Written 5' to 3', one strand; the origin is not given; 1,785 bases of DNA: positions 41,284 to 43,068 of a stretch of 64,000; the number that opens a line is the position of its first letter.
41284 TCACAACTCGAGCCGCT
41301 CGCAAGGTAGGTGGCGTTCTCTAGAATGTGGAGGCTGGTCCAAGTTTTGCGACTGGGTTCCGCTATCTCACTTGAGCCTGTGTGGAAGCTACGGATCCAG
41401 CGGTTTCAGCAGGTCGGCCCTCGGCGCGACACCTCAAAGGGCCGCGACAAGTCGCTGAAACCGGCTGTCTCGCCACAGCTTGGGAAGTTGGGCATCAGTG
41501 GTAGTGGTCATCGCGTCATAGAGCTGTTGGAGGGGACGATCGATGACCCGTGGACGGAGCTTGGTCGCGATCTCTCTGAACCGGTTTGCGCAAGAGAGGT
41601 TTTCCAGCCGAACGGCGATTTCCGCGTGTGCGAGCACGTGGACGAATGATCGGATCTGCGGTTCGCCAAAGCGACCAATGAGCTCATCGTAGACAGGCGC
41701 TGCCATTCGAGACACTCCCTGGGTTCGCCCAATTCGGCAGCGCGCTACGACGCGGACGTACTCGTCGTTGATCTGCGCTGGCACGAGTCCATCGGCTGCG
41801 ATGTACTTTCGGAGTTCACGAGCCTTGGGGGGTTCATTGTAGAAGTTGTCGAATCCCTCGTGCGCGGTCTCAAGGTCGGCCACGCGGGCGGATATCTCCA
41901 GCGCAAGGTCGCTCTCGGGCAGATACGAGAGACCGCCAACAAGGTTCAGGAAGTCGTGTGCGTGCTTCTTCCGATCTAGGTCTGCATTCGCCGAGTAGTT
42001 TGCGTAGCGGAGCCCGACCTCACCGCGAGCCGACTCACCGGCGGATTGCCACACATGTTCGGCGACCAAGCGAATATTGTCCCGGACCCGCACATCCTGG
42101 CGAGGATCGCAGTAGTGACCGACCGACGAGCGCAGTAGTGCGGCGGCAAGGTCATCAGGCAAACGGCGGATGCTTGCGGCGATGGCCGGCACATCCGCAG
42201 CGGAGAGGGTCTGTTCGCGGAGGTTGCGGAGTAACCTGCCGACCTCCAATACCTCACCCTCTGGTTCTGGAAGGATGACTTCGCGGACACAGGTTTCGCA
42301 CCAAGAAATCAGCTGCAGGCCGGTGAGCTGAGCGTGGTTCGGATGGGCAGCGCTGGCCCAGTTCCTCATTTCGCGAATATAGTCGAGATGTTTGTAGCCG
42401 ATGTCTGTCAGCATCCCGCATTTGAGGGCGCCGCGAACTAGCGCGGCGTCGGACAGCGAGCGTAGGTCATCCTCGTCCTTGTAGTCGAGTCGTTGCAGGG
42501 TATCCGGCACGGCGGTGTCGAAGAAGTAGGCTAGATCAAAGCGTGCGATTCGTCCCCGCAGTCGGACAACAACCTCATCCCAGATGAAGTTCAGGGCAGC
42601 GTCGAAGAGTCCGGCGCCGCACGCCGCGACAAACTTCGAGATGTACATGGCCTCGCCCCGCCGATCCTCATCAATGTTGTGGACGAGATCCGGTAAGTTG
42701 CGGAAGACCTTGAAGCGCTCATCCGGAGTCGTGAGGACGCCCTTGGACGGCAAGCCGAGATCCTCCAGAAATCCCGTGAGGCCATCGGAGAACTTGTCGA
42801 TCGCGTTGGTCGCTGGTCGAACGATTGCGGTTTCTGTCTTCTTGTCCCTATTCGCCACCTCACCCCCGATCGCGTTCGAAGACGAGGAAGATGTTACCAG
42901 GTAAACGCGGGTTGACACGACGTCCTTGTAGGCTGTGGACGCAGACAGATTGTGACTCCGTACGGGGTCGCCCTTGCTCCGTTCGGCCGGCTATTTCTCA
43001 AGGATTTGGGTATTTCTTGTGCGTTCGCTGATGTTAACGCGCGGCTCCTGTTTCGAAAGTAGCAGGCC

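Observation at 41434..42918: Second orphan (494 aa) with an RN-x5-H motif, HEPN/Abi_C-like, opposite orientation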

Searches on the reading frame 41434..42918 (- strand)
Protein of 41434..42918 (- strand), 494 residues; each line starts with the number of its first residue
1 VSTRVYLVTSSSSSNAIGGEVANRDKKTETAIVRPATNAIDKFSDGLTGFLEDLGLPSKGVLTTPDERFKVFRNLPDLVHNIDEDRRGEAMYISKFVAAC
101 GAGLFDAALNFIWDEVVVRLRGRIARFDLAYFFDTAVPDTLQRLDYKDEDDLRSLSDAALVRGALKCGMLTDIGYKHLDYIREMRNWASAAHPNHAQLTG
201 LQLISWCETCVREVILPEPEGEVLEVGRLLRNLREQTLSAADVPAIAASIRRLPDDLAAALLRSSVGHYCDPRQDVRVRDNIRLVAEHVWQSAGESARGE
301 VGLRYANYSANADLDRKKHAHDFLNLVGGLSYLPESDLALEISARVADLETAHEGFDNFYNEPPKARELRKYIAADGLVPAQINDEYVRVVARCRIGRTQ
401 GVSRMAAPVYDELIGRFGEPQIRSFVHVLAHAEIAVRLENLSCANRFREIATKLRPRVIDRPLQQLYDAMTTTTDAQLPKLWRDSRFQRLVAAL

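Call 3: search_protein_families(library=pfam, proteins=[window:41434-42918:-], max_evalue=0.1)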
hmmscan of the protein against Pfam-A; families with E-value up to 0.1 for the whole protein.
window:41434-42918:- (494 aa): 0 families

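Call 4: search_protein_families(library=padloc, proteins=[window:41434-42918:-], max_evalue=0.1)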
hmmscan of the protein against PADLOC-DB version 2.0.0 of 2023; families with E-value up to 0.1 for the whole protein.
window:41434-42918:- (494 aa): 0 families

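Call 5: search_protein_families(library=ncbifam, proteins=[window:41434-42918:-], max_evalue=0.1)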
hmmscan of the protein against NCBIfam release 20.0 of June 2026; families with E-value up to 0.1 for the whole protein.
window:41434-42918:- (494 aa): 0 families

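Call 6: find_homologous_proteins(query=window:41434-42918:-, max_evalue=0.001)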
Query window:41434-42918:- (494 aa): 550 proteins with E <= 0.001 among 8000 candidates; the best 120 are listed.
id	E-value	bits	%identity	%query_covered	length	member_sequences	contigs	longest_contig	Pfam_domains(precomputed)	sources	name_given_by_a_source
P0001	0.0e+0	1068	100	96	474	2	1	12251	-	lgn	-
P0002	7.1e-220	749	69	95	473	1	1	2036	-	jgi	jgi:hypothetical protein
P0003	5.7e-218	742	69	94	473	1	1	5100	-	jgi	jgi:hypothetical protein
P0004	2.2e-215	734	68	94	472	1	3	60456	-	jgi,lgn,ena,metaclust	metaclust:\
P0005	7.5e-211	719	67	97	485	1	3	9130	-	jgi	jgi:hypothetical protein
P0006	9.9e-208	709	65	100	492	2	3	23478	-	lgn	-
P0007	3.0e-205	701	66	96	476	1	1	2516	-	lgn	-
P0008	4.8e-204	697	66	95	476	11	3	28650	-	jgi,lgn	jgi:hypothetical protein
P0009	4.7e-203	693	65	95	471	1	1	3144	-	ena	-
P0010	6.5e-203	693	64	95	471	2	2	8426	-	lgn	-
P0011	1.2e-202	692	64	96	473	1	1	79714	-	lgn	-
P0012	1.6e-202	692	64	95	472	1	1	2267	-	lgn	-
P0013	1.9e-200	685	65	95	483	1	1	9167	-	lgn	-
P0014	1.3e-199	682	63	95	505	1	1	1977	-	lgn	-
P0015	2.3e-198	678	64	95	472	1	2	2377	-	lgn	-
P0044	1.7e-179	616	60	93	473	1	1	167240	-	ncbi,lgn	-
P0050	4.0e-154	532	53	94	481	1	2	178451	-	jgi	jgi:hypothetical protein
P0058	2.5e-140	486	48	92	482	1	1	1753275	-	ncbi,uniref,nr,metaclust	ncbi:hypothetical protein [Metabacillus indicus]|uniref:hypothetical protein n=1 Tax=Metabacillus in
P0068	5.0e-139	482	48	95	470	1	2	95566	-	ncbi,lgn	ncbi:hypothetical protein ACSZNY_12615 [Aeromonas caviae]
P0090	1.0e-136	475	47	92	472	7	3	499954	-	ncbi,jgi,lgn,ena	-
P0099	4.1e-136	473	46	93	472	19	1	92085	-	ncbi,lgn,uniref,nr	ncbi:hypothetical protein AC241_31495 (plasmid) [Bacillus thuringiensis]|uniref:hypothetical protein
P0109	5.6e-135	469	46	92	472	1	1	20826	-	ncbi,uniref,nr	ncbi:hypothetical protein [Xenorhabdus szentirmaii]|uniref:hypothetical protein n=1 Tax=Xenorhabdus 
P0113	7.4e-135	468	46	92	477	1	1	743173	-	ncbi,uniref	ncbi:hypothetical protein [Paenibacillus sp. IHBB 3054]|uniref:hypothetical protein n=1 Tax=Paenibac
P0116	1.3e-134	468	46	93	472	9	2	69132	-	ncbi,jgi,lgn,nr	ncbi:hypothetical protein P3580_21565 [Vibrio parahaemolyticus]|jgi:hypothetical protein|nr:hypothet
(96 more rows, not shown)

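Call 7: search_solved_structures(query=window:41434-42918:-, max_evalue=10)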
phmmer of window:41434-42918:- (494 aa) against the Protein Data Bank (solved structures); distinct sequences matched with E-value up to 10: 2.
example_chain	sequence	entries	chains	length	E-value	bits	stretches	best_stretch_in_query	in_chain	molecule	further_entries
2pbk_A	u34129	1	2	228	1.3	10.8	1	388-460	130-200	KSHV protease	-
1fl1_A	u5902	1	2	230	1.3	10.8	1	388-460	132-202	PROTEASE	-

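Call 8: search_protein_families(library=phrogs, proteins=[window:41434-42918:-], max_evalue=1)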
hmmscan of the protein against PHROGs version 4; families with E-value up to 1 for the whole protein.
window:41434-42918:- (494 aa): 1 family
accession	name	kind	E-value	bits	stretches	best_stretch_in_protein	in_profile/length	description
phrog_27609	-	unknown function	7.1e-63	213.9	1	70-471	5-409/418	-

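Call 13: find_encoding_contigs(protein=P0058, flank=8000, max_places=3)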
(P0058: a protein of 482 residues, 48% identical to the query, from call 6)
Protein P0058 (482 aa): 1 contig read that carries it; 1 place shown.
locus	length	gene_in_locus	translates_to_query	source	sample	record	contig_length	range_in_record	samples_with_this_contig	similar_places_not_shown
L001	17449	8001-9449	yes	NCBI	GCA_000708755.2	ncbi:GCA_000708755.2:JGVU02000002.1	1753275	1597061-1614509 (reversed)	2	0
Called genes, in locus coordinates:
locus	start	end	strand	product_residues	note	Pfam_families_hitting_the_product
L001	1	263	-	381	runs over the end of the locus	PF14657:Arm-DNA-bind_4, PF14659:Phage_int_SAM_3, PF00589:Phage_integrase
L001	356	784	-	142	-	PF06114:Peptidase_M78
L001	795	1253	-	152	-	PF01381:HTH_3 (faint), PF13443:HTH_26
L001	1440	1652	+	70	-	-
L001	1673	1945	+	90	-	-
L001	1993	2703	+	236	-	PF10543:ORF6N, PF10552:ORF6C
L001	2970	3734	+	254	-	-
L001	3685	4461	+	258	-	PF01695:IstB_IS21, PF00308:Bac_DnaA (weak), PF07728:AAA_5 (weak), PF00004:AAA (weak)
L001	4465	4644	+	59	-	-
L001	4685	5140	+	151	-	-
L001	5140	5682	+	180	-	PF00589:Phage_integrase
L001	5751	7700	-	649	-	-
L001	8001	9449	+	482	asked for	-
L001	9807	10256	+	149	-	-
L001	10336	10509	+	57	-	-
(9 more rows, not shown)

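Call 14: find_encoding_contigs(protein=P0116, flank=8000, max_places=3)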
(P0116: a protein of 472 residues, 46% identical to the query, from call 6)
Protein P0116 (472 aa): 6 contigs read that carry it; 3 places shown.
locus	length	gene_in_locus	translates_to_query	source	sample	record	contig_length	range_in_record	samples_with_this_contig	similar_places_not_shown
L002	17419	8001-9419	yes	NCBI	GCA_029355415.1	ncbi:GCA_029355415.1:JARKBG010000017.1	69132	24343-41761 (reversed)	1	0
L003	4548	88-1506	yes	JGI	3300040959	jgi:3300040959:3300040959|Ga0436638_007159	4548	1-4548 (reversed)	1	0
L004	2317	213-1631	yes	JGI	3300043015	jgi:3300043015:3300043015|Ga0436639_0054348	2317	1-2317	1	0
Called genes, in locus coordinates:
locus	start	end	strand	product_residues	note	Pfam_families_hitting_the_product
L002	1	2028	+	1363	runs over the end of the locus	PF14882:INT_rpt, PF13009:Integrase_2, PF00589:Phage_integrase (weak)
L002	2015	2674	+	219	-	-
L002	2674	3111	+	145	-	PF28121:VPA1267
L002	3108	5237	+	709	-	PF14490:HHH_RecD2, PF13086:AAA_11 (faint), PF13604:AAA_30, PF01443:Viral_helicase1 (weak), PF13245:AAA_19, PF13538:UvrD_C_2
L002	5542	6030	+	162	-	-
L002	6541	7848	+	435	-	PF13401:AAA_22 (faint)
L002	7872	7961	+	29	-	-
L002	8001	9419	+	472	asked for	-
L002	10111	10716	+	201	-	PF01914:MarC, PF03741:TerC (faint)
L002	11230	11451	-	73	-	PF10678:DUF2492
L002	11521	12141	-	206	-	PF07947:YhhN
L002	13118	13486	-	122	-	-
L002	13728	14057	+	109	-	PF10694:DUF2500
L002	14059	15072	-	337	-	PF01757:Acyl_transf_3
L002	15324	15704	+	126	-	PF00031:Cystatin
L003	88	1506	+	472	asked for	-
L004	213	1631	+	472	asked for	-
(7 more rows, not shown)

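Call 15: find_encoding_contigs(protein=P0044, flank=8000, max_places=3)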
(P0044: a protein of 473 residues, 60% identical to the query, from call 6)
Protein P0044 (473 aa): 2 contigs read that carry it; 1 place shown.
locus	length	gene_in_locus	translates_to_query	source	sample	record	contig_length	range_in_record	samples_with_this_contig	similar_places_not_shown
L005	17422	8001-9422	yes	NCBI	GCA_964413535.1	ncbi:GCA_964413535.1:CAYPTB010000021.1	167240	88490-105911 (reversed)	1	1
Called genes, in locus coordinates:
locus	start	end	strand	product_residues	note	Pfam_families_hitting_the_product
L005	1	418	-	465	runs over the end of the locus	PF12704:MacB_PCD (weak), PF02687:FtsX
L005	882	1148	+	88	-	PF12728:HTH_17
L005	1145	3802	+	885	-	-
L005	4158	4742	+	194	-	-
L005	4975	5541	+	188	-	-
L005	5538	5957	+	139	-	-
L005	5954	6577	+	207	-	-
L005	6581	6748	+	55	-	-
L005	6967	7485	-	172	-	-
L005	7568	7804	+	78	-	PF13560:HTH_31, PF01381:HTH_3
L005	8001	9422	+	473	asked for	-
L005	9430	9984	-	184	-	PF06114:Peptidase_M78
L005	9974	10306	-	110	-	PF13560:HTH_31, PF12844:HTH_19, PF01381:HTH_3, PF13443:HTH_26 (weak)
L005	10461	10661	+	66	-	PF07411:DUF1508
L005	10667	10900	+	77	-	PF09954:DUF2188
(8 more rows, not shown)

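Call 20: find_related_loci(query=A1, collection=genome_contigs, flank=10000)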
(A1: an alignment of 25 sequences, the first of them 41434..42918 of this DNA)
Query A1 (494 aa) in genome_contigs; peptide patterns used: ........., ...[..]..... (x = any residue, [..] = any of these).
261 stretches matched a pattern; 246 encode a relative of the query (tblastn E <= 1e-3); the best 80 are kept; 80 distinct loci.
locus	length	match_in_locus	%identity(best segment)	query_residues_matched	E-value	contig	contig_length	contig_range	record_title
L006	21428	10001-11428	58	19-494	0e+0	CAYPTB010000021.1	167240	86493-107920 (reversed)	MAG TPA_asm: uncultured Planctomycetaceae bacterium isolate binchicken_co31_419 genome assembly, contig: k141_1891767, w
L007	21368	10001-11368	48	39-494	2e-150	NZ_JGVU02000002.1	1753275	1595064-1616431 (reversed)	Metabacillus indicus LMG 22858 contig002, whole genome shotgun sequence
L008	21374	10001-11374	49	37-494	3e-149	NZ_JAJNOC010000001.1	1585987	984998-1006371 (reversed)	Massilia phyllostachyos strain G4R7 G4R7100000, whole genome shotgun sequence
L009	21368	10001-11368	46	39-494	5e-147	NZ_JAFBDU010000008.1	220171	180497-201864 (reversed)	Metabacillus crassostreae strain DSM 24486 Ga0454033_08, whole genome shotgun sequence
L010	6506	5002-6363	50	40-493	3e-146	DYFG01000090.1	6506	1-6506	MAG TPA_asm: Nitrosotalea sp. isolate BE2011_44_29 Afr_mines_BE2011_2213_length_6506_cov_14_121687, whole genome shotgun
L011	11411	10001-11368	47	39-494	2e-145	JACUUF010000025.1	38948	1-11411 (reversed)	MAG: Methyloprofundus sp. isolate Kmv24 NODE_437_length_38948_cov_19.687939, whole genome shotgun sequence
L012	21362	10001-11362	47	39-492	9e-146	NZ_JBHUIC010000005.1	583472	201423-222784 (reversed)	Pistricoccus aurantiacus strain KCTC 42586 soapdenovo_K_105_5, whole genome shotgun sequence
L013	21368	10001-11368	46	39-494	2e-144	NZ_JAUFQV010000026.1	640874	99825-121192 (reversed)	Vibrio tapetis subsp. quintayensis strain CECT 8851 platanus_K_25_97_26, whole genome shotgun sequence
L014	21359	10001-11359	48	39-492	3e-144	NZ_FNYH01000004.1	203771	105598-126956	Allopseudospirillum japonicum strain DSM 7165, whole genome shotgun sequence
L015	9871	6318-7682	46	39-493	8e-144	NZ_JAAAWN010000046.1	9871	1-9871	Alteromonas profundi strain 345S023 NODE_46, whole genome shotgun sequence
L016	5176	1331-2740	46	25-494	2e-144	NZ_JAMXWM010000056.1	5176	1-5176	Sporolactobacillus shoreicorticis strain LMG 29111 56, whole genome shotgun sequence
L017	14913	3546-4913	46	39-494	3e-141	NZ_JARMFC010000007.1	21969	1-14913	Fictibacillus nanhaiensis strain NRS-1152 NRS-1152_S1513_genome_contig_0000007, whole genome shotgun sequence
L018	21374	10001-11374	48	37-494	8e-141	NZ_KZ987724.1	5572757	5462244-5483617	Paenibacillus aceti strain L14 Scaffold1, whole genome shotgun sequence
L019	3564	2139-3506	45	38-493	4e-145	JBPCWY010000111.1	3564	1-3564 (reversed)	MAG: Gammaproteobacteria bacterium isolate MAG_seacave_22 S1Ck127_4122543, whole genome shotgun sequence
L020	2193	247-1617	47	34-490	4e-150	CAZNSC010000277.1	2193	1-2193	MAG TPA_asm: uncultured Dehalococcoidales bacterium isolate binchicken_co294_13 genome assembly, contig: NODE_41485_leng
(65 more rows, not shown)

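Call 21: predict_structure(alignment_id=A1)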
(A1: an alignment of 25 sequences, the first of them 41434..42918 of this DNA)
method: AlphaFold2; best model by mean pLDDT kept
length: 494 residues; sequences in the alignment: 25
mean_pLDDT: 83.8   pTM: 0.67
mean pLDDT of the five models: 83.8, 78.8, 78.3, 75.6, 75.4
residues with pLDDT >= 90: 211; 70-90: 226; 50-70: 24; < 50: 33
segments of 3 or more residues with pLDDT < 50: 1-29, 192-195
pLDDT, mean of each block of 10 residues (from residue 1): 29 31 40 63 77 77 80 83 79 86 84 89 83 78 80 88 85 86 75 60 88 75 81 89 92 88 90 88 95 92 90 90 95 93 97 89 95 92 96 94 94 95 94 93 95 93 93 92 92 88
secondary structure, 60 per line:
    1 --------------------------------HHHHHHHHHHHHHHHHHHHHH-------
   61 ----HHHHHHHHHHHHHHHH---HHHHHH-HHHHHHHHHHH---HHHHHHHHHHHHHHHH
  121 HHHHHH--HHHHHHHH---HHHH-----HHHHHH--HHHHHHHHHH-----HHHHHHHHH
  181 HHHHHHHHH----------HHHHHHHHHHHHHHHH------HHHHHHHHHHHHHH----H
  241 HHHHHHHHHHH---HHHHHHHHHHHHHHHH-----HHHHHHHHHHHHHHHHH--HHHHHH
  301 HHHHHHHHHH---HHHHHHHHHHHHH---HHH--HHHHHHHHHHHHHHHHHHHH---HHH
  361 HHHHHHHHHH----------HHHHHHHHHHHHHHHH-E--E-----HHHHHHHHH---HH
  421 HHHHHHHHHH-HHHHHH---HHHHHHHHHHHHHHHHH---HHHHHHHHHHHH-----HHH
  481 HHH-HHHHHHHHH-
elements in order: H33-53 H65-80 H84-89 H91-101 H105-126 H129-136 H140-143 H149-154 H157-166 H172-189 H200-215 H222-235 H240-251 H255-270 H276-292 H295-310 H314-326 H335-354 H358-370 H381-396 H407-415 H419-430 H432-437 H441-457 H461-472 H478-483 H485-493

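Call 27: search_protein_representatives(alignment_id=A1)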
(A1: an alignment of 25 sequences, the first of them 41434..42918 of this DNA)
Query: 25 sequences, 473 profile positions. Proteins with E-value up to 0.001 (for the whole library): 1044; up to 1e-10: 710; up to 1e-30: 295. The best 150 are listed.
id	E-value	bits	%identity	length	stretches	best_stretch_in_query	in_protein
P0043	1.3e-206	703.2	-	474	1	4-472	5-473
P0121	1.5e-197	673.3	-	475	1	9-471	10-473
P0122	6.2e-192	654.8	-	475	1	11-471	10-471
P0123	9.4e-190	647.6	-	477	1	7-472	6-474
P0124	6.3e-168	575.6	-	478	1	4-467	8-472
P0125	2.2e-162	557.3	-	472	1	17-470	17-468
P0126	6.0e-155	532.8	-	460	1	21-433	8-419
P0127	2.6e-148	511.0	-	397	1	83-470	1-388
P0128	2.2e-144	498.0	-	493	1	16-458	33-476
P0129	9.6e-143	492.6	-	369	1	106-470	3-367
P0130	1.7e-138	478.6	-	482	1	8-466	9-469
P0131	2.8e-131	454.8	-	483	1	9-468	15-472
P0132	4.5e-128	444.2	-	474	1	8-455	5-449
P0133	5.8e-127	440.6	-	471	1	9-449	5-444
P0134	7.8e-127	440.1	-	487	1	12-472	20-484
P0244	5.3e-63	229.6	-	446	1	18-437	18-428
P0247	5.1e-62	226.4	-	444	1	16-447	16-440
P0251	3.7e-61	223.6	-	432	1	72-464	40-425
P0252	3.7e-61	223.6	-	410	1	74-458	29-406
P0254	1.8e-60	221.3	-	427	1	74-459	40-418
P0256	8.7e-59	215.8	-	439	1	20-449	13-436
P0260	6.2e-58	212.9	-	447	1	24-436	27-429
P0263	2.8e-57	210.8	-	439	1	22-439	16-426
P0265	2.8e-56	207.5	-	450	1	38-423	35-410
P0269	1.6e-55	205.0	-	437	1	25-446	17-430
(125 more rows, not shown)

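Call 28: search_protein_families(library=pfam, proteins=[P0244, P0247, P0251, P0252, P0254, P0256, P0260, P0263, P0265, P0269], max_evalue=1)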
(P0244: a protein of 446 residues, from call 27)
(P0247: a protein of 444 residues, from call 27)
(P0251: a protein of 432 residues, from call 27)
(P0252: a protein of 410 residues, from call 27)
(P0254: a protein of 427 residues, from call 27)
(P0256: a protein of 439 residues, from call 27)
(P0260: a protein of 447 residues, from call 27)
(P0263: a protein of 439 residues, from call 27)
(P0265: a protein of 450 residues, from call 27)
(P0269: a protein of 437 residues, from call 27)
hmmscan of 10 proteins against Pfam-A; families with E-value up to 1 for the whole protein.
P0244 (446 aa): 1 family
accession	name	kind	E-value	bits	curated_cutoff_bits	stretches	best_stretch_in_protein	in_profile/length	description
PF00912.28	Transgly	-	0.025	14.4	27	1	354-416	110-169/178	Transglycosylase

P0247 (444 aa): 1 family
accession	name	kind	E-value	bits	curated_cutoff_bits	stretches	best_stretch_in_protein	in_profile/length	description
PF14297.12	Lin1244_N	-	0.0097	17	25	0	137-189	33-82/95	Lin1244/Lin1753-like, N-terminal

P0251 (432 aa): 0 families

P0252 (410 aa): 0 families

P0254 (427 aa): 0 families

P0256 (439 aa): 0 families

P0260 (447 aa): 2 families
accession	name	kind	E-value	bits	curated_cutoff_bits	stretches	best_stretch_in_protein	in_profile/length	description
PF18812.6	PBECR3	-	0.003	17.9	30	1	193-281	15-104/115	phage-Barnase-EndoU-ColicinE5/D-RelE like nuclease3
PF05062.17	RICH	-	0.047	14.5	23.2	0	110-154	10-56/82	RICH domain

P0263 (439 aa): 0 families

P0265 (450 aa): 3 families
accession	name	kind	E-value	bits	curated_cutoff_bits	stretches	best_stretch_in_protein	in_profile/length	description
PF10894.13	DUF2689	-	0.071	13.3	25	1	388-412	6-30/57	Protein of unknown function (DUF2689)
PF01466.24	Skp1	-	0.093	13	22.3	1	378-401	13-36/48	Skp1 family, dimerisation domain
PF08650.15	DASH_Dad4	-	0.12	12.8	29.8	1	393-420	2-29/71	DASH complex subunit Dad4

P0269 (437 aa): 1 family
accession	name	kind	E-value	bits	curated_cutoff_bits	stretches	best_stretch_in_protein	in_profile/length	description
PF16399.11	Aquarius_N_1st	-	0.012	15.1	26.6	1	84-133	317-366/393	Intron-binding protein aquarius N-terminal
